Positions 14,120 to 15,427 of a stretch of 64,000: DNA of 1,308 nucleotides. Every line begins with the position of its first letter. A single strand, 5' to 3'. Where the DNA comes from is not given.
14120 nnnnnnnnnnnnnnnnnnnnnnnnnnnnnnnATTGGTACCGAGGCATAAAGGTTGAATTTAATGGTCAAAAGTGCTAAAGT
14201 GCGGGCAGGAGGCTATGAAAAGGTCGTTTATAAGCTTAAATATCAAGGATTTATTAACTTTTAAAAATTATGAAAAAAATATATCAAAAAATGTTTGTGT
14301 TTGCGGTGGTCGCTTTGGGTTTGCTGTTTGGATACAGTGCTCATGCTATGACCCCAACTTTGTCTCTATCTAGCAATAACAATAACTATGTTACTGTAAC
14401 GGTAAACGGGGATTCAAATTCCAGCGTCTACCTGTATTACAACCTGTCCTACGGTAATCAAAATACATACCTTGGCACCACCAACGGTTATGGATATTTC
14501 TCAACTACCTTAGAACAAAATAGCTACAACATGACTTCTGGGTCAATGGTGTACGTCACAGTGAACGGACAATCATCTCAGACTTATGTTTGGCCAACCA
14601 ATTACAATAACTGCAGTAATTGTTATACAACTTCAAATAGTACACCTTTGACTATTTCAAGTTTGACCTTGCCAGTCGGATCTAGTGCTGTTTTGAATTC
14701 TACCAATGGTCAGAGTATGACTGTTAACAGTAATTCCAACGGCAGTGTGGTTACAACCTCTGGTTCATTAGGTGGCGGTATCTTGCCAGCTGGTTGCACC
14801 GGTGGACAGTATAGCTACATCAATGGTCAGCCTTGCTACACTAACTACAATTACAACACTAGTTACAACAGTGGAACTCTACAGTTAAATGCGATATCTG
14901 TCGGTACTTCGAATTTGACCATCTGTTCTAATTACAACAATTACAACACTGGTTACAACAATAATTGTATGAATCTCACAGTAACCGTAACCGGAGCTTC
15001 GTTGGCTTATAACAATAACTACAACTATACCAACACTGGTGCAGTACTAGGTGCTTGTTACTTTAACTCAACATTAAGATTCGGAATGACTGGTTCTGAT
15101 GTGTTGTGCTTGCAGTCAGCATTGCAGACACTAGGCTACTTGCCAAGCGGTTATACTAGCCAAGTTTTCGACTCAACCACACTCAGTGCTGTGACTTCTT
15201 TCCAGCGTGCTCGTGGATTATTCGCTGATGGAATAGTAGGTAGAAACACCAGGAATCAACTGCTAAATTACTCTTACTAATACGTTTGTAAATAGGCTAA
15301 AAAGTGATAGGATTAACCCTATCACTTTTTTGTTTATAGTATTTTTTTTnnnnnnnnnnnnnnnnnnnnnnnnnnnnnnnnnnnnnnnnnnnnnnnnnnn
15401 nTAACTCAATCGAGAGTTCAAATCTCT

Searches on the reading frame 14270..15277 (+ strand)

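Call 86: search_protein_families(library=pfam, proteins=[window:14270-15277:+], max_evalue=0.001)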
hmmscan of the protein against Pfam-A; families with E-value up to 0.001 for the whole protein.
window:14270-15277:+ (336 aa): 1 family
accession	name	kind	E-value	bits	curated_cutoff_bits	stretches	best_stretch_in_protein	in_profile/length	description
PF01471.23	PG_binding_1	-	7.1e-13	49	23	1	274-331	1-57/57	Putative peptidoglycan binding domain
